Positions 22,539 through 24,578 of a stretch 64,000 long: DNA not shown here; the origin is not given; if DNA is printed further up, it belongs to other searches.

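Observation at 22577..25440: Antisense, translationally coupled two-gene 'degenerate GGDEF + T2SSE_N-coiled-coil' module splits the dcw cluster between ftsI and murE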

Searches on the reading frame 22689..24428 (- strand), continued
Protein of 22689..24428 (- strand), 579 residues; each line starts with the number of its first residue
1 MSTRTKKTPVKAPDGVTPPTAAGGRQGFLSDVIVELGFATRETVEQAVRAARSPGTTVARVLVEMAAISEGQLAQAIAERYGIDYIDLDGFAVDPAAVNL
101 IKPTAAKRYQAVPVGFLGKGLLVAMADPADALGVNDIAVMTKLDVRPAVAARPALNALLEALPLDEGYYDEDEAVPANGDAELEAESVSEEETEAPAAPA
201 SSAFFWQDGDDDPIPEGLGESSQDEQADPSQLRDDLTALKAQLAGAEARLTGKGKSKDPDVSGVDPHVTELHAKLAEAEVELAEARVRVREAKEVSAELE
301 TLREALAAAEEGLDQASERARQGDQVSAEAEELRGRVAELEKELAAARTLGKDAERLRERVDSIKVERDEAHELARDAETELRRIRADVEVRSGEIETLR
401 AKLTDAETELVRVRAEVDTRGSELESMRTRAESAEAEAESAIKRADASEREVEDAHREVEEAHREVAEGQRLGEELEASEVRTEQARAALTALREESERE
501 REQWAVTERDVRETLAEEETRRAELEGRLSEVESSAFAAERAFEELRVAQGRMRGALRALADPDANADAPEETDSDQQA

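Call 81: find_homologous_proteins(query=L055:7902-9692:+, max_evalue=1e-20)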
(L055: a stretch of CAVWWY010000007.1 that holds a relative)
Query L055:7902-9692:+ (596 aa): 8000 proteins with E <= 1e-20 among 8000 candidates; the best 120 are listed.
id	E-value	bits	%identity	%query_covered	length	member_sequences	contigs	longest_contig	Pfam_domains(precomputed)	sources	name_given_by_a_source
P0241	0.0e+0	1286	100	100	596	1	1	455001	PF05157.21,PF00437.27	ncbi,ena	-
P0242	0.0e+0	1147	89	100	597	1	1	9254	PF05157.21,PF00437.27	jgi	jgi:type IV pilus assembly protein PilB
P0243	0.0e+0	1134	88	100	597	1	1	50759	PF05157.21,PF00437.27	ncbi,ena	-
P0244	0.0e+0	1133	88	99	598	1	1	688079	PF05157.21,PF00437.27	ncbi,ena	-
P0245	0.0e+0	1132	87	100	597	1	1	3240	PF05157.21,PF00437.27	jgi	jgi:type IV pilus assembly protein PilB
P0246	0.0e+0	1131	88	100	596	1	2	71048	PF05157.21,PF00437.27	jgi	jgi:type IV pilus assembly protein PilB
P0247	0.0e+0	1131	87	100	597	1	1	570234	PF05157.21,PF00437.27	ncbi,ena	-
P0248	0.0e+0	1131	88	100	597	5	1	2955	PF05157.21,PF00437.27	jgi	jgi:type IV pilus assembly protein PilB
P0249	0.0e+0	1129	87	100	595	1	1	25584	PF05157.21,PF00437.27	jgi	jgi:type IV pilus assembly protein PilB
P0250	0.0e+0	1129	88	100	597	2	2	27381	PF05157.21,PF00437.27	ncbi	-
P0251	0.0e+0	1123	87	100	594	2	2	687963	PF05157.21,PF00437.27,PF25199.2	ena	-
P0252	0.0e+0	1122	86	100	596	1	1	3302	PF05157.21,PF00437.27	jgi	jgi:type IV pilus assembly protein PilB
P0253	0.0e+0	1122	87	100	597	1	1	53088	PF05157.21,PF00437.27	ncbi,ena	-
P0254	0.0e+0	1122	87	99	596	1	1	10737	PF05157.21,PF00437.27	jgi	jgi:type IV pilus assembly protein PilB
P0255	0.0e+0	1120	87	100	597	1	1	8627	PF05157.21,PF00437.27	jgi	jgi:type IV pilus assembly protein PilB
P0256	0.0e+0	1120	87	100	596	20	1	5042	PF05157.21,PF00437.27,PF25199.2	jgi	jgi:type IV pilus assembly protein PilB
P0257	0.0e+0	1118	87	100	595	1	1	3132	PF05157.21,PF00437.27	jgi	jgi:type IV pilus assembly protein PilB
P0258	0.0e+0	1117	86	100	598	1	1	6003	PF05157.21,PF00437.27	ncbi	ncbi:MAG: GspE/PulE family protein [Solirubrobacterales bacterium]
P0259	0.0e+0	1117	85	100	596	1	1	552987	PF05157.21,PF00437.27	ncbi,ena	-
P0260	0.0e+0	1117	85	100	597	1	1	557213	PF05157.21,PF00437.27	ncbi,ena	-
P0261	0.0e+0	1110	85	100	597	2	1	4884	PF05157.21,PF00437.27,PF25199.2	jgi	jgi:type IV pilus assembly protein PilB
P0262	0.0e+0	1109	85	100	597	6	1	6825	PF05157.21,PF00437.27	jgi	jgi:type IV pilus assembly protein PilB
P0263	0.0e+0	1109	85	100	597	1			PF05157.21,PF00437.27,PF25199.2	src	-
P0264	0.0e+0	1106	85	100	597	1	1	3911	PF05157.21,PF00437.27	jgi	jgi:type IV pilus assembly protein PilB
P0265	0.0e+0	1105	85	100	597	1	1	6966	PF05157.21,PF00437.27,PF25199.2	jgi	jgi:type IV pilus assembly protein PilB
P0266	0.0e+0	1105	85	100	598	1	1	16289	PF05157.21,PF00437.27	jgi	jgi:type IV pilus assembly protein PilB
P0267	0.0e+0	1104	84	100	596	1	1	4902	PF05157.21,PF00437.27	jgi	jgi:type IV pilus assembly protein PilB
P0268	0.0e+0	1103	84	100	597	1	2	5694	PF05157.21,PF00437.27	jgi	jgi:type IV pilus assembly protein PilB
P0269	0.0e+0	1101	85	100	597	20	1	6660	PF05157.21,PF00437.27,PF25199.2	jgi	jgi:type IV pilus assembly protein PilB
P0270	0.0e+0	1098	84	100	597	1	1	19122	PF05157.21,PF00437.27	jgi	jgi:type IV pilus assembly protein PilB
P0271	0.0e+0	1095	84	100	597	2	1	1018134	PF05157.21,PF00437.27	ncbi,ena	-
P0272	0.0e+0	1095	84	100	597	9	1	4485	PF05157.21,PF00437.27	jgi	jgi:type IV pilus assembly protein PilB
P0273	0.0e+0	1094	84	100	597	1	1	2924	PF05157.21,PF00437.27,PF25199.2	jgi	jgi:type IV pilus assembly protein PilB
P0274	0.0e+0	1090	86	98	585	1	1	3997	PF05157.21,PF00437.27,PF25199.2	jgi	jgi:type IV pilus assembly protein PilB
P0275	0.0e+0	1088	83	100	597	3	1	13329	PF05157.21,PF00437.27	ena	-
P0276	0.0e+0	1087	85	98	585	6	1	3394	PF05157.21,PF00437.27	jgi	-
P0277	0.0e+0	1085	84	99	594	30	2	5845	PF05157.21,PF00437.27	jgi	jgi:type IV pilus assembly protein PilB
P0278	0.0e+0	1082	85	98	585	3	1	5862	PF05157.21,PF00437.27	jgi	jgi:type IV pilus assembly protein PilB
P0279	0.0e+0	1082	82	99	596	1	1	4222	PF05157.21,PF00437.27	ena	-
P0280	0.0e+0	1081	83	100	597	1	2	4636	PF05157.21,PF00437.27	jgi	jgi:type IV pilus assembly protein PilB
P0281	0.0e+0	1080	83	99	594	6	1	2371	PF05157.21,PF00437.27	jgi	jgi:type IV pilus assembly protein PilB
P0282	0.0e+0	1076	83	100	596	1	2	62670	PF05157.21,PF00437.27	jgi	jgi:type IV pilus assembly protein PilB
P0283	0.0e+0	1075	83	100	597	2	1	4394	PF05157.21,PF00437.27,PF25199.2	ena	-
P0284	0.0e+0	1075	87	94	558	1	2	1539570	PF05157.21,PF00437.27,PF25199.2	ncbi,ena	-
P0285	0.0e+0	1073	83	100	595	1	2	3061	PF05157.21,PF00437.27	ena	-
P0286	0.0e+0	1071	82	100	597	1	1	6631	PF05157.21,PF00437.27,PF25199.2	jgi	jgi:type IV pilus assembly protein PilB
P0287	0.0e+0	1071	82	100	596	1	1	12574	PF05157.21,PF00437.27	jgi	jgi:type IV pilus assembly protein PilB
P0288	0.0e+0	1071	82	100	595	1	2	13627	PF05157.21,PF00437.27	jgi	jgi:type IV pilus assembly protein PilB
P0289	0.0e+0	1071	83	100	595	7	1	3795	PF05157.21,PF00437.27,PF25199.2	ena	-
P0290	0.0e+0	1070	90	92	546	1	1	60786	PF05157.21,PF00437.27,PF25199.2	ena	-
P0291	0.0e+0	1070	82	100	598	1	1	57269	PF05157.21,PF00437.27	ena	-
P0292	0.0e+0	1069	81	100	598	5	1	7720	PF05157.21,PF00437.27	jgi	jgi:type IV pilus assembly protein PilB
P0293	0.0e+0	1069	82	100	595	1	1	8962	PF05157.21,PF00437.27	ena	-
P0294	0.0e+0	1069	82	100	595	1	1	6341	PF05157.21,PF00437.27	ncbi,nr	ncbi:MAG TPA: ATPase, T2SS/T4P/T4SS family [Solirubrobacterales bacterium]|nr:ATPase, T2SS/T4P/T4SS 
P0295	0.0e+0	1068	89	92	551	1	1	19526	PF05157.21,PF00437.27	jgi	jgi:type IV pilus assembly protein PilB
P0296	0.0e+0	1067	82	100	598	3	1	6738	PF05157.21,PF00437.27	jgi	jgi:type IV pilus assembly protein PilB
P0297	0.0e+0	1066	87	94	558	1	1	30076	PF05157.21,PF00437.27,PF25199.2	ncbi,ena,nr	ncbi:MAG: hypothetical protein AUG48_01890 [Actinobacteria bacterium 13_1_20CM_3_68_9]|nr:MAG: hypot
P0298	0.0e+0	1065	82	100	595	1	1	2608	PF05157.21,PF00437.27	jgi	jgi:type IV pilus assembly protein PilB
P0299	0.0e+0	1064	80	100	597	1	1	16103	PF05157.21,PF00437.27,PF25199.2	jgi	jgi:type IV pilus assembly protein PilB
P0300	0.0e+0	1064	82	100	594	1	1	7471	PF05157.21,PF00437.27,PF25199.2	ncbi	-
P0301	0.0e+0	1060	80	100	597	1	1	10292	PF05157.21,PF00437.27,PF25199.2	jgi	jgi:type IV pilus assembly protein PilB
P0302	0.0e+0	1058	83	98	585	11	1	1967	PF05157.21,PF00437.27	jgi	jgi:type IV pilus assembly protein PilB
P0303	0.0e+0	1056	81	100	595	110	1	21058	PF05157.21,PF00437.27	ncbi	-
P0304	0.0e+0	1054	80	100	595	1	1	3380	PF05157.21,PF00437.27,PF25199.2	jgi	jgi:type IV pilus assembly protein PilB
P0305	0.0e+0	1054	80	100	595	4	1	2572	PF05157.21,PF00437.27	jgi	jgi:type IV pilus assembly protein PilB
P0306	0.0e+0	1052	80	100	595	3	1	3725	PF05157.21,PF00437.27,PF25199.2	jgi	jgi:type IV pilus assembly protein PilB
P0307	0.0e+0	1052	80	100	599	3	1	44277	PF05157.21,PF00437.27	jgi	jgi:type IV pilus assembly protein PilB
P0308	0.0e+0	1049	79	100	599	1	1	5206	PF05157.21,PF00437.27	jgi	jgi:type IV pilus assembly protein PilB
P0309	0.0e+0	1049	80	100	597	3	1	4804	PF05157.21,PF00437.27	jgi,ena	-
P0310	0.0e+0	1049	80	100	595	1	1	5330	PF05157.21,PF00437.27,PF25199.2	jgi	jgi:type IV pilus assembly protein PilB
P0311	0.0e+0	1049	80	100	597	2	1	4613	PF05157.21,PF00437.27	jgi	jgi:type IV pilus assembly protein PilB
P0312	0.0e+0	1049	80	100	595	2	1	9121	PF05157.21,PF00437.27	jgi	jgi:type IV pilus assembly protein PilB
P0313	0.0e+0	1048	81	100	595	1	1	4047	PF05157.21,PF00437.27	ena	-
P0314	0.0e+0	1046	80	100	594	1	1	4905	PF05157.21,PF00437.27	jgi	jgi:type IV pilus assembly protein PilB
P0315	0.0e+0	1045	80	100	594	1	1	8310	PF05157.21,PF00437.27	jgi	jgi:type IV pilus assembly protein PilB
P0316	0.0e+0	1044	81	100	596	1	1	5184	PF05157.21,PF00437.27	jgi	jgi:type IV pilus assembly protein PilB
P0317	0.0e+0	1043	79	100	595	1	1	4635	PF05157.21,PF00437.27,PF25199.2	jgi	jgi:type IV pilus assembly protein PilB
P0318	0.0e+0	1043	80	100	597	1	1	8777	PF05157.21,PF00437.27,PF25199.2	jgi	jgi:type IV pilus assembly protein PilB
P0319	0.0e+0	1042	80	100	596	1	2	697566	PF05157.21,PF00437.27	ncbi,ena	-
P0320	0.0e+0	1042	80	100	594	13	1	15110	PF05157.21,PF00437.27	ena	-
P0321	0.0e+0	1041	84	94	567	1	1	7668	PF05157.21,PF00437.27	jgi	jgi:type IV pilus assembly protein PilB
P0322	0.0e+0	1033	80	100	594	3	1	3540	PF05157.21,PF00437.27,PF25199.2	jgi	jgi:type IV pilus assembly protein PilB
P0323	0.0e+0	1032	80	100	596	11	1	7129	PF05157.21,PF00437.27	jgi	-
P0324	0.0e+0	1030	79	100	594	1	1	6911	PF05157.21,PF00437.27,PF25199.2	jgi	-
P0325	0.0e+0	1029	79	100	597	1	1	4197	PF05157.21,PF00437.27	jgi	jgi:type IV pilus assembly protein PilB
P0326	0.0e+0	1029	80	100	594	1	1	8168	PF05157.21,PF00437.27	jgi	jgi:type IV pilus assembly protein PilB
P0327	0.0e+0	1027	80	100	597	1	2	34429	PF05157.21,PF00437.27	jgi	jgi:type IV pilus assembly protein PilB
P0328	0.0e+0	1027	79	100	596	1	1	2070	PF05157.21,PF00437.27,PF25199.2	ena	-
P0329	0.0e+0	1025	79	98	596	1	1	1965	PF05157.21,PF00437.27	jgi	jgi:type IV pilus assembly protein PilB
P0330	0.0e+0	1015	78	100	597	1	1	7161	PF05157.21,PF00437.27,PF25199.2,PF13191.13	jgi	jgi:type IV pilus assembly protein PilB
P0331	1.3e-295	999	83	92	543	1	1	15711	PF05157.21,PF00437.27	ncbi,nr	ncbi:MAG: type II secretion system protein GspE [Actinobacteria bacterium]|nr:MAG: type II secretion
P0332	5.6e-294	994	80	95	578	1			PF05157.21,PF00437.27,PF25199.2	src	-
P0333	2.3e-293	992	82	92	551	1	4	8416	PF05157.21,PF00437.27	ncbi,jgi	-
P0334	8.4e-292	987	74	100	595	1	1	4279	PF05157.21,PF00437.27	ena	-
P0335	1.0e-291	987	82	92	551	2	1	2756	PF05157.21,PF00437.27,PF25199.2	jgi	-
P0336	1.0e-291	987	76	100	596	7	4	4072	PF05157.21,PF00437.27,PF25199.2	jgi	jgi:type IV pilus assembly protein PilB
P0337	1.5e-290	983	76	100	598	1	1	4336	PF05157.21,PF00437.27,PF13191.13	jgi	jgi:type IV pilus assembly protein PilB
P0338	3.3e-290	982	75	100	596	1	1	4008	PF05157.21,PF00437.27,PF25199.2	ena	-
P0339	4.7e-290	981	77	99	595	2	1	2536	PF05157.21,PF00437.27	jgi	jgi:type IV pilus assembly protein PilB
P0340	5.5e-290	981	76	100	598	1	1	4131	PF05157.21,PF00437.27,PF13191.13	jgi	jgi:type IV pilus assembly protein PilB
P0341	2.2e-289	979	74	100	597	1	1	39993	PF05157.21,PF00437.27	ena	-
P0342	3.7e-289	978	73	100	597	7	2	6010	PF05157.21,PF00437.27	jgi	jgi:type IV pilus assembly protein PilB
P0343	6.2e-289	977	76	100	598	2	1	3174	PF05157.21,PF00437.27,PF25199.2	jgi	jgi:type IV pilus assembly protein PilB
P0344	6.6e-289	977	74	100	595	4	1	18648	PF05157.21,PF00437.27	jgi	jgi:type IV pilus assembly protein PilB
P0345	3.4e-288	975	73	100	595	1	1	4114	PF05157.21,PF00437.27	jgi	jgi:type IV pilus assembly protein PilB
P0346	4.3e-288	975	75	100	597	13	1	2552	PF05157.21,PF00437.27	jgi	jgi:type IV pilus assembly protein PilB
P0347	6.0e-288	974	73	100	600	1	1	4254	PF05157.21,PF00437.27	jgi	jgi:type IV pilus assembly protein PilB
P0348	6.4e-288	974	75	100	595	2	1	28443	PF05157.21,PF00437.27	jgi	jgi:type IV pilus assembly protein PilB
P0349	8.1e-288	974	75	100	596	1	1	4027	PF05157.21,PF00437.27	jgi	jgi:type IV pilus assembly protein PilB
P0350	1.4e-287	973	74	99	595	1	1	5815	PF05157.21,PF00437.27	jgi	jgi:type IV pilus assembly protein PilB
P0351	6.0e-287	971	75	100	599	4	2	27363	PF05157.21,PF00437.27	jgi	jgi:type IV pilus assembly protein PilB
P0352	7.0e-287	971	74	99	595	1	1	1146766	PF05157.21,PF00437.27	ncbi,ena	-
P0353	7.1e-287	971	75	99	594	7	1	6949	PF05157.21,PF00437.27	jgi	jgi:type IV pilus assembly protein PilB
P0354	8.9e-287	970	74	100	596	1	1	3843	PF05157.21,PF00437.27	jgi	jgi:type IV pilus assembly protein PilB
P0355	1.0e-286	970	75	100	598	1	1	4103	PF05157.21,PF00437.27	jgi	jgi:type IV pilus assembly protein PilB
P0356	2.3e-286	969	74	100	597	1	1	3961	PF05157.21,PF00437.27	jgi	jgi:type IV pilus assembly protein PilB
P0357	4.8e-286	968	75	100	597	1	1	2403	PF05157.21,PF00437.27,PF25199.2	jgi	jgi:type IV pilus assembly protein PilB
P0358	5.9e-286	968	72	100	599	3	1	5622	PF05157.21,PF00437.27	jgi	jgi:type IV pilus assembly protein PilB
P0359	7.7e-286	967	74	100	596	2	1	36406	PF05157.21,PF00437.27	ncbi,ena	-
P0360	8.5e-286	967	72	100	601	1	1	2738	PF05157.21,PF00437.27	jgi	jgi:type IV pilus assembly protein PilB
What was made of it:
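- Tried and rejected: The last homology search returned hundreds of close PilBs, but the few that carry names are Solirubrobacterales or 'Actinobacteria' (call 81).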
